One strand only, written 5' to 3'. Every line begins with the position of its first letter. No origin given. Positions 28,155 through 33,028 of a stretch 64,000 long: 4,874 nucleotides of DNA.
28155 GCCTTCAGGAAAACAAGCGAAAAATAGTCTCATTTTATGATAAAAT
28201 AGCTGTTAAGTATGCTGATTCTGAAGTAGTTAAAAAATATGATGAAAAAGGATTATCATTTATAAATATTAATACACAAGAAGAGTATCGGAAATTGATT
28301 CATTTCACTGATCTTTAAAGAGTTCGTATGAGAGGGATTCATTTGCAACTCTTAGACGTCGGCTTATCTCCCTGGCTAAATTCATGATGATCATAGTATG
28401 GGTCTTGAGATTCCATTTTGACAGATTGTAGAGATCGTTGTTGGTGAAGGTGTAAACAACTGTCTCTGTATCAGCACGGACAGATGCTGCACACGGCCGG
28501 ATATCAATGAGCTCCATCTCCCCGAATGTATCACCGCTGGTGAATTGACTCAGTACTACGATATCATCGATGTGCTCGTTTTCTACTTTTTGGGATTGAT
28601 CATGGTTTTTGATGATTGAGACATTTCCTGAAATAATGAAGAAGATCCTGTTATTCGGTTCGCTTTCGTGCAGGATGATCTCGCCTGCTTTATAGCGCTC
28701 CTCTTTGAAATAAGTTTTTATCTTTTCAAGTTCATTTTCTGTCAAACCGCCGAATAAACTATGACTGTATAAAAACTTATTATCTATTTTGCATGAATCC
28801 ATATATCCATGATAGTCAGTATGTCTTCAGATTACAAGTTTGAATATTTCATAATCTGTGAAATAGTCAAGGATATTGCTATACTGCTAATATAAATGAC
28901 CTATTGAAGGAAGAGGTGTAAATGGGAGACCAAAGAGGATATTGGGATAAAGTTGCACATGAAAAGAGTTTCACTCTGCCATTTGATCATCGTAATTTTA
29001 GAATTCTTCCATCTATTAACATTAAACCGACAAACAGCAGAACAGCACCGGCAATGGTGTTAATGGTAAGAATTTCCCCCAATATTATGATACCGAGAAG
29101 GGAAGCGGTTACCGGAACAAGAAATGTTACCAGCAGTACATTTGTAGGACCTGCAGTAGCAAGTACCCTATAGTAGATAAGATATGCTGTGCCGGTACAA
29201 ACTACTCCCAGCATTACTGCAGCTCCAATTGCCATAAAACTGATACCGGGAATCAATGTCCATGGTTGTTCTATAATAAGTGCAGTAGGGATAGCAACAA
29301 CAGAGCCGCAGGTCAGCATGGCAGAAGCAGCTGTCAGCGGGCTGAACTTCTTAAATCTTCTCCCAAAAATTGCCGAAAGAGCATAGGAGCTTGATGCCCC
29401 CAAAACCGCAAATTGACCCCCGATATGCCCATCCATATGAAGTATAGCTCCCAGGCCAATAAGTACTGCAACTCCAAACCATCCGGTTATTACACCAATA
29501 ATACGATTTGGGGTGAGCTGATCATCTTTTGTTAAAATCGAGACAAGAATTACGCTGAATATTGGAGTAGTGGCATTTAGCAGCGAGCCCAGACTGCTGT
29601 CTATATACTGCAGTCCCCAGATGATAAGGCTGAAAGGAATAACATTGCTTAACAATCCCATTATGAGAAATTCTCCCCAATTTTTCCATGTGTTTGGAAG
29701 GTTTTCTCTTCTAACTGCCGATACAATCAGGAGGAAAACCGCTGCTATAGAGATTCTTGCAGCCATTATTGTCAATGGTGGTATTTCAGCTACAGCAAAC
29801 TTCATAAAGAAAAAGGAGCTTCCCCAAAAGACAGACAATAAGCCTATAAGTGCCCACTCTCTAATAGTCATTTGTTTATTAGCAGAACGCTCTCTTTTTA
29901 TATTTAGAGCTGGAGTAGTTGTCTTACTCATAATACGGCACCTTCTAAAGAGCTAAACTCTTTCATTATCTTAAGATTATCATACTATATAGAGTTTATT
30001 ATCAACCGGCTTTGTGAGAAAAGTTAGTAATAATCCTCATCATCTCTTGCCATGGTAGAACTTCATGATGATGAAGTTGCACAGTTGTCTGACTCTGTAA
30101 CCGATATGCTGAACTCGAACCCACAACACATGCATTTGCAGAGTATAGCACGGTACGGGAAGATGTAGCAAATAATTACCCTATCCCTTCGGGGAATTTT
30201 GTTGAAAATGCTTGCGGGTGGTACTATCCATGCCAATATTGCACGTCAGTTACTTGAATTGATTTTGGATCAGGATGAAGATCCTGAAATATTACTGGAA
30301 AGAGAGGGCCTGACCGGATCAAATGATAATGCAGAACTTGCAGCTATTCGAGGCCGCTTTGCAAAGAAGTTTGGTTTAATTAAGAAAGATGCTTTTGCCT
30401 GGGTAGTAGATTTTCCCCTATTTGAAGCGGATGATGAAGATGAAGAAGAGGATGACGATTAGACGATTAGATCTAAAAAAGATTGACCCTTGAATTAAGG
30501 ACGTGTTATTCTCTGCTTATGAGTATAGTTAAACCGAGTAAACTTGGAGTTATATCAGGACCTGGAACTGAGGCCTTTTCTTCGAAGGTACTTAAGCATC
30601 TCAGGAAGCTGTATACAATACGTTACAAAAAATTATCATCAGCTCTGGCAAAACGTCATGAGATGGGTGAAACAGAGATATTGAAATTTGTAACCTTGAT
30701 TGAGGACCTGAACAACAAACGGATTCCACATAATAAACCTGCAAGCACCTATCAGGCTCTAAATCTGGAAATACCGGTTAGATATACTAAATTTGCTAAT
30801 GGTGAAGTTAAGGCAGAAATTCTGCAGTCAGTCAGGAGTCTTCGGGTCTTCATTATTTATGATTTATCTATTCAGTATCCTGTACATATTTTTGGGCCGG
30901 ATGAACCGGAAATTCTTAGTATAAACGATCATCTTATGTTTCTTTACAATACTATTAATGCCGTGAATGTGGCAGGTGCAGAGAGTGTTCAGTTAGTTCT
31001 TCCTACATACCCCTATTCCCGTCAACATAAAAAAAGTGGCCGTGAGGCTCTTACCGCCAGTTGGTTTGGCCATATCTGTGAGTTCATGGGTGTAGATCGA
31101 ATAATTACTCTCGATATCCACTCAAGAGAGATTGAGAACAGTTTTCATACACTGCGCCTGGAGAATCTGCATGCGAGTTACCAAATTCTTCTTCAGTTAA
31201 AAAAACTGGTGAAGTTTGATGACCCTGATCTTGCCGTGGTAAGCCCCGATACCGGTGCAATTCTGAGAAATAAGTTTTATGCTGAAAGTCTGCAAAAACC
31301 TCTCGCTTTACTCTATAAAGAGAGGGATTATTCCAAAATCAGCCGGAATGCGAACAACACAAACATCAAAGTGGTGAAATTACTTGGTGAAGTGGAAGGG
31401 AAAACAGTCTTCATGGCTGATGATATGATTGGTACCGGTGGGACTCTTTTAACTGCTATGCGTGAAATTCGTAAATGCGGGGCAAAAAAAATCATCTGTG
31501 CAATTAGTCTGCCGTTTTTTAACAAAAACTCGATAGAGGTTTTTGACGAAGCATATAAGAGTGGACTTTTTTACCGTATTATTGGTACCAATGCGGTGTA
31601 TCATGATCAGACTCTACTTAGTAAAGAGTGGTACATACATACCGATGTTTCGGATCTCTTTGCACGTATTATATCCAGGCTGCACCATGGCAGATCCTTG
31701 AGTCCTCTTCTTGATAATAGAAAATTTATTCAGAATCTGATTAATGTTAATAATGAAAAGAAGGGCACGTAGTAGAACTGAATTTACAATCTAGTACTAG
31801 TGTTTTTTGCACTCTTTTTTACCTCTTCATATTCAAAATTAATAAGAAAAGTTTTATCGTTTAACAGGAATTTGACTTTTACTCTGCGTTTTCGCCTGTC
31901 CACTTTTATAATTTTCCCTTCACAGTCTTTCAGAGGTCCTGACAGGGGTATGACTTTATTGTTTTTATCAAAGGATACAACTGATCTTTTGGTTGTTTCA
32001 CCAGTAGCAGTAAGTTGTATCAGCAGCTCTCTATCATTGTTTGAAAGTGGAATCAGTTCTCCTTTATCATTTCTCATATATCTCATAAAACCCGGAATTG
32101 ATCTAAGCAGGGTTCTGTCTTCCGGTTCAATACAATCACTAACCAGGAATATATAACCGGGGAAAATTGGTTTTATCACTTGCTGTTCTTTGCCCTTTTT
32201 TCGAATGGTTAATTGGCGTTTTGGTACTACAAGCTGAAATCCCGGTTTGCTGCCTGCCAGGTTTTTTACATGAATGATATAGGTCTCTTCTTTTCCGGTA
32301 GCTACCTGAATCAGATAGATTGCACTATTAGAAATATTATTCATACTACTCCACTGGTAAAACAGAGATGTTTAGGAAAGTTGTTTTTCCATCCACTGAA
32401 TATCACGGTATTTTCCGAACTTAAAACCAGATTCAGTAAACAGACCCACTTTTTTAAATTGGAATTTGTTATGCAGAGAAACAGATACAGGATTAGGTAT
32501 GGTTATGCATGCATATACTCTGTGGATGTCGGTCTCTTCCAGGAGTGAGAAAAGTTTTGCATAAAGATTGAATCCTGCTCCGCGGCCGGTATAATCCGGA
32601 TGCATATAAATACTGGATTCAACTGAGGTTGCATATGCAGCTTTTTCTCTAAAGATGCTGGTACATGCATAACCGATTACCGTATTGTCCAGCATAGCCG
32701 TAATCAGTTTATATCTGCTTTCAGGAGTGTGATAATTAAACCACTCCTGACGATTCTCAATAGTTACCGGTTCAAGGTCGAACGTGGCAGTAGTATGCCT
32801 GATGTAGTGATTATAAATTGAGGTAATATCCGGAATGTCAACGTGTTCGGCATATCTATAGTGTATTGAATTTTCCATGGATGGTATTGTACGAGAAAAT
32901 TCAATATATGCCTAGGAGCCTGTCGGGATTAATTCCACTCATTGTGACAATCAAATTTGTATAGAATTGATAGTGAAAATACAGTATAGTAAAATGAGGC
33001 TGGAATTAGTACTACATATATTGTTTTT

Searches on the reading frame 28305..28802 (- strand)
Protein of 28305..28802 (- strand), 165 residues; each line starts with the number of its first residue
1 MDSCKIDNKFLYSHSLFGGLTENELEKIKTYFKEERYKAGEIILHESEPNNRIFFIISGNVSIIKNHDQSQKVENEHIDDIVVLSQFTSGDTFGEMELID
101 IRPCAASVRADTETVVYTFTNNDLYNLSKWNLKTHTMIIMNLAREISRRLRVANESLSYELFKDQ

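Call 63: search_protein_families(library=ncbifam, proteins=[window:28305-28802:-], max_evalue=0.001)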
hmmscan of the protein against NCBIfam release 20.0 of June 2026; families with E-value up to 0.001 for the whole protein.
window:28305-28802:- (165 aa): 5 families
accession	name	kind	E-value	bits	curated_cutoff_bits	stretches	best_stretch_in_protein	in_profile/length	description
NF008732.0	PRK11753.1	equivalog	1.4e-11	44.2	266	1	21-158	12-137/214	cAMP-activated global transcriptional regulator CRP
TIGR03896.1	cyc_nuc_ocin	subfamily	7.2e-09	35.4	161.05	1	74-155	45-126/317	bacteriocin-type transport-associated protein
NF041163.2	encap_f2b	equivalog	1.4e-08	34.3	400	1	17-131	79-186/450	family 2B encapsulin nanocompartment shell protein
NF007707.0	PRK10402.1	subfamily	0.00017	21.3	180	1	27-148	26-134/226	transcriptional regulator YeiL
NF058543.1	ActPatMycb56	equivalog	0.0002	20.4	460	1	16-121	3-98/317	acetyltransferase Pat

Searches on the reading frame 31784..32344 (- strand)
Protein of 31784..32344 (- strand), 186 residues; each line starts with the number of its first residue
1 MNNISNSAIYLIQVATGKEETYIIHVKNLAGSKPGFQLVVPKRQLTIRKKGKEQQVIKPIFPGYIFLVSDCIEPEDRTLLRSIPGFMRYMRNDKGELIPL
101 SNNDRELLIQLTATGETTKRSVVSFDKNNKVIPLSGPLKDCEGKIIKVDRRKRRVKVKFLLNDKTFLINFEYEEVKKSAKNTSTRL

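Call 63: search_protein_families(library=ncbifam, proteins=[window:31784-32344:-], max_evalue=0.001)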
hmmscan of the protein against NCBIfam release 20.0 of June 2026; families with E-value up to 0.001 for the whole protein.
window:31784-32344:- (186 aa): 6 families
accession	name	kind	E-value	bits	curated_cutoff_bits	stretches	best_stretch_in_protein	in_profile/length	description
NF033641.1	antiterm_LoaP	exception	2.4e-36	125.4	125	1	10-176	2-165/166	antiterminator LoaP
TIGR00922.1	nusG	equivalog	5.2e-16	59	135.7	1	10-177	2-171/172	transcription termination/antitermination protein NusG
NF033644.1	antiterm_UpxY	subfamily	3.8e-13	49.7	100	1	35-158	22-147/164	UpxY family transcription antiterminator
TIGR01955.1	RfaH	equivalog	5.1e-06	26.6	144.5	1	33-158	20-141/159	transcription/translation regulatory transformer protein RfaH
NF006534.0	PRK09014.1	equivalog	0.00016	21.6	124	1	39-162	29-147/162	transcription/translation regulatory transformer protein RfaH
TIGR01956.2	NusG_myco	equivalog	0.0003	20.5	150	0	106-177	175-238/239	transcription termination/antitermination protein NusG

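Call 64: search_protein_families(library=pfam, proteins=[window:31784-32344:-], max_evalue=0.001)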
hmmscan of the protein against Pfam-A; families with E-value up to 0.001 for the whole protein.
window:31784-32344:- (186 aa): 1 family
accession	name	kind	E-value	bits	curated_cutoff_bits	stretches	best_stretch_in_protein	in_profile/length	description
PF02357.24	NusG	-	4.1e-10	40.5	22.2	1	10-106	4-90/93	Transcription termination factor nusG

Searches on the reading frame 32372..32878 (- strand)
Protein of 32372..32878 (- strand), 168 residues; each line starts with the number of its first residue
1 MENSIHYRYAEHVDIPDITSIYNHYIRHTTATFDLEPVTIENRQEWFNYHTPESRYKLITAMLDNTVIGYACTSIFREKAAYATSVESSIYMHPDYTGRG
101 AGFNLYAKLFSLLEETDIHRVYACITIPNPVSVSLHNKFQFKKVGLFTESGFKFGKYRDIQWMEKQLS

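Call 63: search_protein_families(library=ncbifam, proteins=[window:32372-32878:-], max_evalue=0.001)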
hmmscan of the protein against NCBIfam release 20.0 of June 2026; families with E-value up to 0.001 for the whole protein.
window:32372-32878:- (168 aa): 6 families
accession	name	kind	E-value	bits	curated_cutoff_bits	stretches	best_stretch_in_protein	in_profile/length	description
NF040504.1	resist_ArsN1b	equivalog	7.1e-41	139.7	210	1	8-167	2-159/159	arsinothricin resistance N-acetyltransferase ArsN1 family B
NF040503.1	resist_ArsN1a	equivalog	5.2e-29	101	170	1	8-166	2-158/159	arsinothricin resistance N-acetyltransferase ArsN1 family A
NF040502.1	PPT_acetyltrans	equivalog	4.3e-27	95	300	1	5-166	8-167/183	phosphinothricin N-acetyltransferase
TIGR01575.1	rimI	equivalog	1.4e-05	25.3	86.4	1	45-146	21-117/132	ribosomal protein S18-alanine N-acetyltransferase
NF007025.1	PRK09491.1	equivalog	0.00016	21.7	173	1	54-145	37-123/145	ribosomal protein S18-alanine N-acetyltransferase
TIGR03585.1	PseH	equivalog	0.00053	20.1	93.1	1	42-163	37-155/156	UDP-4-amino-4,6-dideoxy-N-acetyl-beta-L-altrosamine N-acetyltransferase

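Call 64: search_protein_families(library=pfam, proteins=[window:32372-32878:-], max_evalue=0.001)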
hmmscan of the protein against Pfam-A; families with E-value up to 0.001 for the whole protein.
window:32372-32878:- (168 aa): 4 families
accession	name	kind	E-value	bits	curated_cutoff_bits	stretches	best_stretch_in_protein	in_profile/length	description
PF00583.31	Acetyltransf_1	-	4.7e-14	53.1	20.7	1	21-140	4-115/116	Acetyltransferase (GNAT) family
PF13420.13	Acetyltransf_4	-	2e-09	38.1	24.3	1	10-162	4-155/155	Acetyltransferase (GNAT) domain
PF13302.13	Acetyltransf_3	-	5.3e-06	27.6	25.4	1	14-142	11-138/138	Acetyltransferase (GNAT) domain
PF13508.13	Acetyltransf_7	-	0.00086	20.1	27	0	58-120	5-64/84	Acetyltransferase (GNAT) domain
